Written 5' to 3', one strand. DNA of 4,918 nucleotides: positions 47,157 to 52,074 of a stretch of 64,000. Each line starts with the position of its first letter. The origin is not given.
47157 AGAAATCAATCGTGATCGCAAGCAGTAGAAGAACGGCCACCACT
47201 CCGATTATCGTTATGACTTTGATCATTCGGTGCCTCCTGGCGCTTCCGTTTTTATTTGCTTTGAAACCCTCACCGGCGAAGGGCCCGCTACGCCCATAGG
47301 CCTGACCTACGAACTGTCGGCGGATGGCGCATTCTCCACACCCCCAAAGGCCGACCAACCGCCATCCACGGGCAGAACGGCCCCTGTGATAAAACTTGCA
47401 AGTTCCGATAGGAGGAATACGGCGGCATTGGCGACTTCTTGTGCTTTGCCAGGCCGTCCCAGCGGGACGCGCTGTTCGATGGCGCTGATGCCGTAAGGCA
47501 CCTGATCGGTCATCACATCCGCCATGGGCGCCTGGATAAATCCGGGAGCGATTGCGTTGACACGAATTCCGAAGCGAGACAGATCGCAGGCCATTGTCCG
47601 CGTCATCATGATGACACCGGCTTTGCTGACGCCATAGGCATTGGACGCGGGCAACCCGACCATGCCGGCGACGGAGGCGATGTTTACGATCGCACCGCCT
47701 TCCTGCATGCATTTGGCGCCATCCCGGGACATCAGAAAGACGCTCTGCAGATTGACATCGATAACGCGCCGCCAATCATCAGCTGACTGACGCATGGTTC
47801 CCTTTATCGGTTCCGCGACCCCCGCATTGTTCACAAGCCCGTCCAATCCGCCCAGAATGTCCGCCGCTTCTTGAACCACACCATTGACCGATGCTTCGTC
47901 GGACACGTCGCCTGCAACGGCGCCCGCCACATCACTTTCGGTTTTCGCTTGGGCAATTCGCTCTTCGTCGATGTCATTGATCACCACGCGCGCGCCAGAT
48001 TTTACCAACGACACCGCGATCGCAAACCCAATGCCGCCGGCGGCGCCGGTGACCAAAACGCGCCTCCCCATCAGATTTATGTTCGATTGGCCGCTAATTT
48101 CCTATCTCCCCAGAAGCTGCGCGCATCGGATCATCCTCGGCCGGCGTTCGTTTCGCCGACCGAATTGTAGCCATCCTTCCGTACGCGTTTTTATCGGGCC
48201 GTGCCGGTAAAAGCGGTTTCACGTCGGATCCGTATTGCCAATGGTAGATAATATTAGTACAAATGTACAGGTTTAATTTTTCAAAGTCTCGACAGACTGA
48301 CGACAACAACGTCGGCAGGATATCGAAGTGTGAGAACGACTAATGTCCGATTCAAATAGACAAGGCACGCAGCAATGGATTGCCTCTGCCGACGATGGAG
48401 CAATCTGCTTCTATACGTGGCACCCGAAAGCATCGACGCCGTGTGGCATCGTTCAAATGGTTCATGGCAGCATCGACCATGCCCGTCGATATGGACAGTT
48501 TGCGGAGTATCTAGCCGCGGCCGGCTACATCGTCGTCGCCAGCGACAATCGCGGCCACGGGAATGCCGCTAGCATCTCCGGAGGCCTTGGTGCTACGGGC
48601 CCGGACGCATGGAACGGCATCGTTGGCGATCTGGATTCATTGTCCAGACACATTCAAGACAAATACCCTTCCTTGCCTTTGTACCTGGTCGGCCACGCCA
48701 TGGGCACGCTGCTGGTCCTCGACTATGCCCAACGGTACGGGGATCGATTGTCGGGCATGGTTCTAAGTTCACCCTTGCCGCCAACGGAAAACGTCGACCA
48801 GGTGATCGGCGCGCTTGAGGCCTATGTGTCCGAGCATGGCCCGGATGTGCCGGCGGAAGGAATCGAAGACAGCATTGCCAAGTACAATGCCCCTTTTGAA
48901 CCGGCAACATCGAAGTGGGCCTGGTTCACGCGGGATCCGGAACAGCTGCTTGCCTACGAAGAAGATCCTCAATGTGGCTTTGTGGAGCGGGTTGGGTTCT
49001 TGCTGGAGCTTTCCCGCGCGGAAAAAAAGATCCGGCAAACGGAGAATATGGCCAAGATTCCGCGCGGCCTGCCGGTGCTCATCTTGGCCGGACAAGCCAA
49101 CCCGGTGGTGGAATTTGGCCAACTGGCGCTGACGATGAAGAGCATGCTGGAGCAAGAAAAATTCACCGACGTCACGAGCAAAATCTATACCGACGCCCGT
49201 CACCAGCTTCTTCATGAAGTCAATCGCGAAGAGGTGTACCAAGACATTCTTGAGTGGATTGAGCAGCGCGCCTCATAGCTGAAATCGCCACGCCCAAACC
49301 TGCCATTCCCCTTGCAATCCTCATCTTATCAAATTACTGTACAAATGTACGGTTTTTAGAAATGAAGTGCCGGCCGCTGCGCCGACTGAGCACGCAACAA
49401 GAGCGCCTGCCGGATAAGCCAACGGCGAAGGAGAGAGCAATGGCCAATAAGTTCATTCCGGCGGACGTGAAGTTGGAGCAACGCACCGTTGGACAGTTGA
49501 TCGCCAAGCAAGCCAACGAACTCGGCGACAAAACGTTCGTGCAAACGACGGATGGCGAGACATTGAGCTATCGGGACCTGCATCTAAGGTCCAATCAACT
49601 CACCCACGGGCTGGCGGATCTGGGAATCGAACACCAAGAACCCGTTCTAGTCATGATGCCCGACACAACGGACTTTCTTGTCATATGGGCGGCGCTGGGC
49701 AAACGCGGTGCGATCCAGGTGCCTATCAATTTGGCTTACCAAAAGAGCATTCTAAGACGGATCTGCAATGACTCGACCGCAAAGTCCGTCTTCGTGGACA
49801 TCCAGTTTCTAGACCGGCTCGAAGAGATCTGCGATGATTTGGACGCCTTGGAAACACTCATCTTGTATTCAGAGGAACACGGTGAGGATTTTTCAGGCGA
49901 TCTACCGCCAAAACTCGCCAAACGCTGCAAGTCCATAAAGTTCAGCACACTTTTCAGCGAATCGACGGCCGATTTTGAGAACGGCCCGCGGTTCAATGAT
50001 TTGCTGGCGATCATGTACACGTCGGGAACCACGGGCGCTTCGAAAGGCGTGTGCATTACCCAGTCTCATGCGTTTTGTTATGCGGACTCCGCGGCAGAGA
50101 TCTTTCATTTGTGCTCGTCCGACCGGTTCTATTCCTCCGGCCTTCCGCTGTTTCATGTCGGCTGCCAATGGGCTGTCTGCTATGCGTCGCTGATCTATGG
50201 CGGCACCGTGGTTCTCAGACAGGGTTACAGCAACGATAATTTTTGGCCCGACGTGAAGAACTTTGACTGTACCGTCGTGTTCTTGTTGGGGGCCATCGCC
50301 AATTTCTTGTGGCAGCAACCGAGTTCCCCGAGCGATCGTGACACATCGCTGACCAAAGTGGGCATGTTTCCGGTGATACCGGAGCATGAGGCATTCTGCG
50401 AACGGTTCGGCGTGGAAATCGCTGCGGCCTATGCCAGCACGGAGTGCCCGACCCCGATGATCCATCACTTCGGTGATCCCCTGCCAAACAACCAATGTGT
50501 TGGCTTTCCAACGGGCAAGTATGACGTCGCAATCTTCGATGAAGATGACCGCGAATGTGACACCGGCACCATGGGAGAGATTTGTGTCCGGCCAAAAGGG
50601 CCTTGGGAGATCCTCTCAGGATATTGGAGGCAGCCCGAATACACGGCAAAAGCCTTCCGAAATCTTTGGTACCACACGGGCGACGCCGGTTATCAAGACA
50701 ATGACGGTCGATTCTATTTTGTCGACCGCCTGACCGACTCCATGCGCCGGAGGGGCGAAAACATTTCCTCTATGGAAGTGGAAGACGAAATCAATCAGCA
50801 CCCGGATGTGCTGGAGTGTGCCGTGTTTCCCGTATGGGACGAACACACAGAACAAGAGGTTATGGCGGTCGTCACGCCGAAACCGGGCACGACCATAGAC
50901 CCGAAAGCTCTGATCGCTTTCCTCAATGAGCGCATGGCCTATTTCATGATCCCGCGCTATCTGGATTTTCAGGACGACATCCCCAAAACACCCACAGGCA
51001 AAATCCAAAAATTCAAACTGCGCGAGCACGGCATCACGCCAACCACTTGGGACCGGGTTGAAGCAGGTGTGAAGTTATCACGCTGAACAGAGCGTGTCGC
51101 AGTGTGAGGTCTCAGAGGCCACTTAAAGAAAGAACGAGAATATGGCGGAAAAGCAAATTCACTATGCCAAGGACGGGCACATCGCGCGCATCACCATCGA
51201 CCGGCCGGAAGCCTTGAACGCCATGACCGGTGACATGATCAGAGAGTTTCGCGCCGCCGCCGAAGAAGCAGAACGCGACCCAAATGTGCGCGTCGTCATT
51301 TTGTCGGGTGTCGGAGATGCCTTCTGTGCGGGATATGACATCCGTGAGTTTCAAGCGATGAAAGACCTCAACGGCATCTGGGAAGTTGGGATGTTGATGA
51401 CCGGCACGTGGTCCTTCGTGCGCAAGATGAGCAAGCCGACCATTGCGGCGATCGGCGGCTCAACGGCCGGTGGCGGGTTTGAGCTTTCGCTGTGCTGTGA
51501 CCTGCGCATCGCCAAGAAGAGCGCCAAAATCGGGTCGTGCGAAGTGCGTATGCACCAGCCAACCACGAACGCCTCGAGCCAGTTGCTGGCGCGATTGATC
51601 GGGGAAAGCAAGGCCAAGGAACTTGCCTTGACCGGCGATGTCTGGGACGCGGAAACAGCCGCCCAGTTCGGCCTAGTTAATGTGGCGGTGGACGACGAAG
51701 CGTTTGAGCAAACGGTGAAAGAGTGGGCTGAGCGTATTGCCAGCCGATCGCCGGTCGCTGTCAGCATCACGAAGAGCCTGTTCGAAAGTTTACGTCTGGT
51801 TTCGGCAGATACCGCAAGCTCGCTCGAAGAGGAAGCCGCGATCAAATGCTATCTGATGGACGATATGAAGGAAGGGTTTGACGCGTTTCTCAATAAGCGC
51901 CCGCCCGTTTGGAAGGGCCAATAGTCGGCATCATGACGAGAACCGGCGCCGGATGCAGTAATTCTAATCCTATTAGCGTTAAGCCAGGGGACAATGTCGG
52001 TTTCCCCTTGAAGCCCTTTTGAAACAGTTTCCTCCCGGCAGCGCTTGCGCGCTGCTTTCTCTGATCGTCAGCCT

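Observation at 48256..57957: Operator-like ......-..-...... motif repeated at least eight times around two overlapping TetR genes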

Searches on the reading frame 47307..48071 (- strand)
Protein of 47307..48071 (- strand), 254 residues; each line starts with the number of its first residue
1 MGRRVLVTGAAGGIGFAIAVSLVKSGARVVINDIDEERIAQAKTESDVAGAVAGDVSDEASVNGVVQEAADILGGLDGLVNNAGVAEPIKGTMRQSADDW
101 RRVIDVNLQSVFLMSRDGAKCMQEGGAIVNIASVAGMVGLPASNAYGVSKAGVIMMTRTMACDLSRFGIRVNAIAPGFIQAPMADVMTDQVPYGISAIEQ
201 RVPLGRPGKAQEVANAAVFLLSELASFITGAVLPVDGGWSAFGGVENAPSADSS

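Call 10: search_protein_families(library=pfam, proteins=[window:47307-48071:-])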
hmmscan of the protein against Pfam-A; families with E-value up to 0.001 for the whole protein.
window:47307-48071:- (254 aa): 4 families
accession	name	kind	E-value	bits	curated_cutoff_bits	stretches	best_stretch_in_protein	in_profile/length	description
PF13561.12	adh_short_C2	-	1.5e-70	237.9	27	1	9-240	1-236/236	Enoyl-(Acyl carrier protein) reductase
PF00106.31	adh_short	-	6e-53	179.7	26.6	1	4-188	2-191/195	short chain dehydrogenase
PF08659.16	KR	-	1.9e-10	41.4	22.6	1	5-148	3-151/180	KR domain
PF01370.27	Epimerase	-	7.9e-05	22.6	20.9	1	5-119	1-107/240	NAD dependent epimerase/dehydratase family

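Call 28: search_protein_families(library=ncbifam, proteins=[window:47307-48071:-], max_evalue=0.00001)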
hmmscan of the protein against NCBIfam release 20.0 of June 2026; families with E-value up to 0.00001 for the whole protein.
window:47307-48071:- (254 aa): 230 families (the best 25 are shown)
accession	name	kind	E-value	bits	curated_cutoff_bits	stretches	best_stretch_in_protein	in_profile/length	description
NF005067.0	PRK06484.1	equivalog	6.2e-69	232.9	713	1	3-250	274-522/524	short chain dehydrogenase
NF005559.1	PRK07231.1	subfamily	5.6e-67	225.8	215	1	2-239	4-247/249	glucose 1-dehydrogenase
NF009466.0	PRK12826.1-2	subfamily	2e-64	217.4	222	1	2-239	3-244/248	3-oxoacyl-ACP reductase FabG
NF004198.0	PRK05653.1-3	equivalog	1.9e-63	214.2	296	1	2-239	7-246/248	3-oxoacyl-ACP reductase FabG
TIGR01830.1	3oxo_ACP_reduc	equivalog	1e-62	212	297.75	1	5-238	1-237/239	3-oxoacyl-[acyl-carrier-protein] reductase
NF052558.1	MBtsdlDhBudC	equivalog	4.2e-61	206.7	270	1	3-244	4-246/250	meso-2,3-butanediol dehydrogenase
NF004791.0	PRK06138.1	equivalog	2e-57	194.4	312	1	2-241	5-251/252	SDR family oxidoreductase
NF053701.1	CsHdxCHCADhChcB2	equivalog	6.2e-56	189.6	350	1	4-241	5-244/245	cis-4-hydroxycyclohexanecarboxylate dehydrogenase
NF004197.0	PRK05653.1-1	equivalog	2.7e-54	184.4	332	1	2-239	7-246/249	3-oxoacyl-ACP reductase FabG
NF004818.0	PRK06172.1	equivalog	4.3e-54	183.5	336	1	3-241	8-252/253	SDR family oxidoreductase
NF004199.0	PRK05653.1-4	equivalog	7.9e-54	182.8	301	1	2-238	5-244/247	3-oxoacyl-ACP reductase FabG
NF009464.0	PRK12824.1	subfamily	7.4e-53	179.7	269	1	3-239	3-242/245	3-oxoacyl-ACP reductase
NF006070.0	PRK08213.1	subfamily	1.2e-52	179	279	1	2-241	12-258/259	gluconate 5-dehydrogenase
NF005309.0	PRK06841.1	subfamily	1.5e-52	178.7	286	1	2-240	15-253/255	GolD/DthD family dehydrogenase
TIGR01832.1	kduD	equivalog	3.5e-51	174.1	338.85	1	2-241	5-247/248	2-dehydro-3-deoxy-D-gluconate 5-dehydrogenase KduD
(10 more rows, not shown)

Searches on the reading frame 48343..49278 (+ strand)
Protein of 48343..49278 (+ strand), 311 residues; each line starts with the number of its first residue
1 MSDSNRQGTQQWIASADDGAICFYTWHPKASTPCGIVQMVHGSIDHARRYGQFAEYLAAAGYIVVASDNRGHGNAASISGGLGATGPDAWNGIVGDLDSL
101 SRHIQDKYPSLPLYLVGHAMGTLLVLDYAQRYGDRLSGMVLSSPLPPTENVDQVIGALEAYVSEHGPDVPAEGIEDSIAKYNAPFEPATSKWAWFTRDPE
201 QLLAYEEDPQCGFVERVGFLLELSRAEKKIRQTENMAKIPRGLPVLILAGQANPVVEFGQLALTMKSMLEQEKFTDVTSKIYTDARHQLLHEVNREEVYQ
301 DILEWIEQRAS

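Call 10: search_protein_families(library=pfam, proteins=[window:48343-49278:+])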
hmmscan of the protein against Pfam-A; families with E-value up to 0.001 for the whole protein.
window:48343-49278:+ (311 aa): 4 families
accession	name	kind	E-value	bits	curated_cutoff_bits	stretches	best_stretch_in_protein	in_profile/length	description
PF12146.15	Hydrolase_4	-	1.6e-45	155.7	27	1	32-293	2-238/239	Serine aminopeptidase, S33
PF00561.26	Abhydrolase_1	-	2e-11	44.5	25.8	1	41-151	7-110/245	alpha/beta hydrolase fold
PF12697.13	Abhydrolase_6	-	2.8e-11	44.9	26.3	1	39-298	3-214/217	Alpha/beta hydrolase family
PF00326.27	Peptidase_S9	-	4.4e-06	26.8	22.6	0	230-308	135-208/213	Prolyl oligopeptidase family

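Call 28: search_protein_families(library=ncbifam, proteins=[window:48343-49278:+], max_evalue=0.00001)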
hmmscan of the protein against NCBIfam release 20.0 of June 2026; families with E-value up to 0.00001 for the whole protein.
window:48343-49278:+ (311 aa): 3 families
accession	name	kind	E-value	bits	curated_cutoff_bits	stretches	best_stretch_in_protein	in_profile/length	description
TIGR01607.1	PST-A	paralog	8.6e-07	28.3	218.25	0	233-307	261-331/332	Plasmodium subtelomeric family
NF008019.0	PRK10749.1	equivalog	3.4e-06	26.3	362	0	10-145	32-165/335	lysophospholipase L2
TIGR03695.1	menH_SHCHC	equivalog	4.8e-06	26.2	208.55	0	38-143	6-103/252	2-succinyl-6-hydroxy-2,4-cyclohexadiene-1-carboxylate synthase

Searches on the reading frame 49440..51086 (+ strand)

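Call 10: search_protein_families(library=pfam, proteins=[window:49440-51086:+])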
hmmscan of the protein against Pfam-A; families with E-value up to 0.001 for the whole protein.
window:49440-51086:+ (548 aa): 2 families
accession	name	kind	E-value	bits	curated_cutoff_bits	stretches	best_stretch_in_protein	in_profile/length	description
PF00501.34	AMP-binding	-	3.7e-57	194.3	29.9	1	22-396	2-384/384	AMP-binding enzyme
PF13193.12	AMP-binding_C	-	6.5e-17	62.7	24.5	1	446-521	1-76/76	AMP-binding enzyme C-terminal domain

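Call 28: search_protein_families(library=ncbifam, proteins=[window:49440-51086:+], max_evalue=0.00001)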
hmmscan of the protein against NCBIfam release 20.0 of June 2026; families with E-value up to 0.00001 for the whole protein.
window:49440-51086:+ (548 aa): 100 families (the best 25 are shown)
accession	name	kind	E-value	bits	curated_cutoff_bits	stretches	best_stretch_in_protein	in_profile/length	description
NF004808.0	PRK06155.1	equivalog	9e-138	459.9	722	1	10-548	16-539/542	ATP-dependent acyl-CoA ligase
NF004837.0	PRK06187.1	subfamily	6.3e-102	341.5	476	1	14-530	7-521/531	long-chain-fatty-acid--CoA ligase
NF005947.1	PRK08008.1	equivalog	3.1e-85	286.8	651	1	15-527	7-517/518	crotonobetaine/carnitine-CoA ligase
NF006182.0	PRK08316.1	subfamily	9.7e-74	248.7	663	1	12-530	8-516/523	fatty acyl-CoA synthetase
NF006134.1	PRK08279.1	equivalog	7.6e-73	246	625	1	13-536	42-572/605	long-chain-acyl-CoA synthetase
NF005702.0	PRK07514.1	subfamily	2.9e-61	207.4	558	1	19-530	7-499/506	malonyl-CoA synthase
NF009233.0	PRK12583.1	subfamily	5.4e-60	203.3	832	1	9-533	12-552/558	fatty acid CoA ligase family protein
NF006181.0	PRK08314.1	subfamily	7.3e-59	199.5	705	1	7-530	16-553/563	long-chain-fatty-acid--CoA ligase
TIGR02262.1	benz_CoA_lig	subfamily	3.3e-58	197.7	375.25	1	20-529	9-507/508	benzoate-CoA ligase family protein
NF052269.1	Staph_lig_FadD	equivalog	2.3e-57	194.5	650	1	33-529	19-491/499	long-chain-fatty-acid--CoA ligase FadD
NF004822.0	PRK06178.1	equivalog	2.7e-55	188.1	782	1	12-529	34-565/571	acyl-CoA synthetase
NF006020.0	PRK08162.1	subfamily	3.6e-55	187.3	677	1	38-530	41-537/545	acyl-CoA synthetase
NF004511.1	PRK05852.1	equivalog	2.4e-54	184.8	650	1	20-528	4-501/505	FadD7 family fatty acid--CoA ligase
NF005307.0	PRK06839.1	equivalog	7.7e-54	183.1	748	1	21-529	8-491/496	o-succinylbenzoate--CoA ligase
NF004758.0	PRK06087.1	equivalog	7.4e-53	179.8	736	1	15-530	24-534/548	medium-chain fatty-acid--CoA ligase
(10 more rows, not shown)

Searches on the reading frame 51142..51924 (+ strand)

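Call 10: search_protein_families(library=pfam, proteins=[window:51142-51924:+])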
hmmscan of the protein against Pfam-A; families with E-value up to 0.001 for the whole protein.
window:51142-51924:+ (260 aa): 2 families
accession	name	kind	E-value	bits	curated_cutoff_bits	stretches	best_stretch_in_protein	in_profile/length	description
PF00378.25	ECH_1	-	2.1e-51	175.1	27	1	12-260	4-251/251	Enoyl-CoA hydratase/isomerase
PF16113.10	ECH_2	-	4.7e-32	112.3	27.2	1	15-191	2-180/335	Enoyl-CoA hydratase/isomerase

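Call 28: search_protein_families(library=ncbifam, proteins=[window:51142-51924:+], max_evalue=0.00001)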
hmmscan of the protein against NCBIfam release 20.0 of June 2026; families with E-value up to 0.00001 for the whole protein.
window:51142-51924:+ (260 aa): 72 families (the best 25 are shown)
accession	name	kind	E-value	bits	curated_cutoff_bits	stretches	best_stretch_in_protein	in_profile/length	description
NF051848.1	EnCoAHydtEchA19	equivalog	1e-60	205.4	400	1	9-260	5-258/258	enoyl-CoA hydratase EchA19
NF004475.0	PRK05809.1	subfamily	2.7e-57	194.2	394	1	3-258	3-258/260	short-chain-enoyl-CoA hydratase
NF004796.0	PRK06144.1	subfamily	1.9e-56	191.5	272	1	2-260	6-262/262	enoyl-CoA hydratase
NF005802.0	PRK07657.1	equivalog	1.1e-52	179.2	363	1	9-260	9-260/260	enoyl-CoA hydratase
NF005803.0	PRK07658.1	equivalog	1.2e-52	178.9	313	1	5-260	3-257/257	enoyl-CoA hydratase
NF004781.0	PRK06127.1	subfamily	3.2e-49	168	291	1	3-260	10-269/269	enoyl-CoA hydratase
NF006008.0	PRK08139.1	equivalog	3.6e-48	164.4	313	1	6-259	13-265/266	enoyl-CoA hydratase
NF006566.0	PRK09076.1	subfamily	3.9e-48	164.3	286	1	3-259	4-259/260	enoyl-CoA hydratase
NF004840.0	PRK06190.1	equivalog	1.9e-47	162.1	253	1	3-236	3-235/260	enoyl-CoA hydratase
NF006100.0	PRK08252.1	subfamily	1.9e-47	162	282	1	4-260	3-254/254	crotonase/enoyl-CoA hydratase family protein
NF004857.0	PRK06210.1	equivalog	3.2e-46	157.9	341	1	3-258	7-273/275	enoyl-CoA hydratase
NF006109.0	PRK08260.1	subfamily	3.3e-46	157.9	320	2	95-259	111-277/296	enoyl-CoA hydratase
NF006699.0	PRK09245.1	subfamily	9.4e-46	156.2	354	1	4-259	3-265/266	crotonase/enoyl-CoA hydratase family protein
NF006007.0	PRK08138.1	subfamily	9.8e-46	156.2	355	1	10-260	14-261/261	enoyl-CoA hydratase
NF004517.0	PRK05862.1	equivalog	2.2e-45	155.2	396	1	1-258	1-255/257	enoyl-CoA hydratase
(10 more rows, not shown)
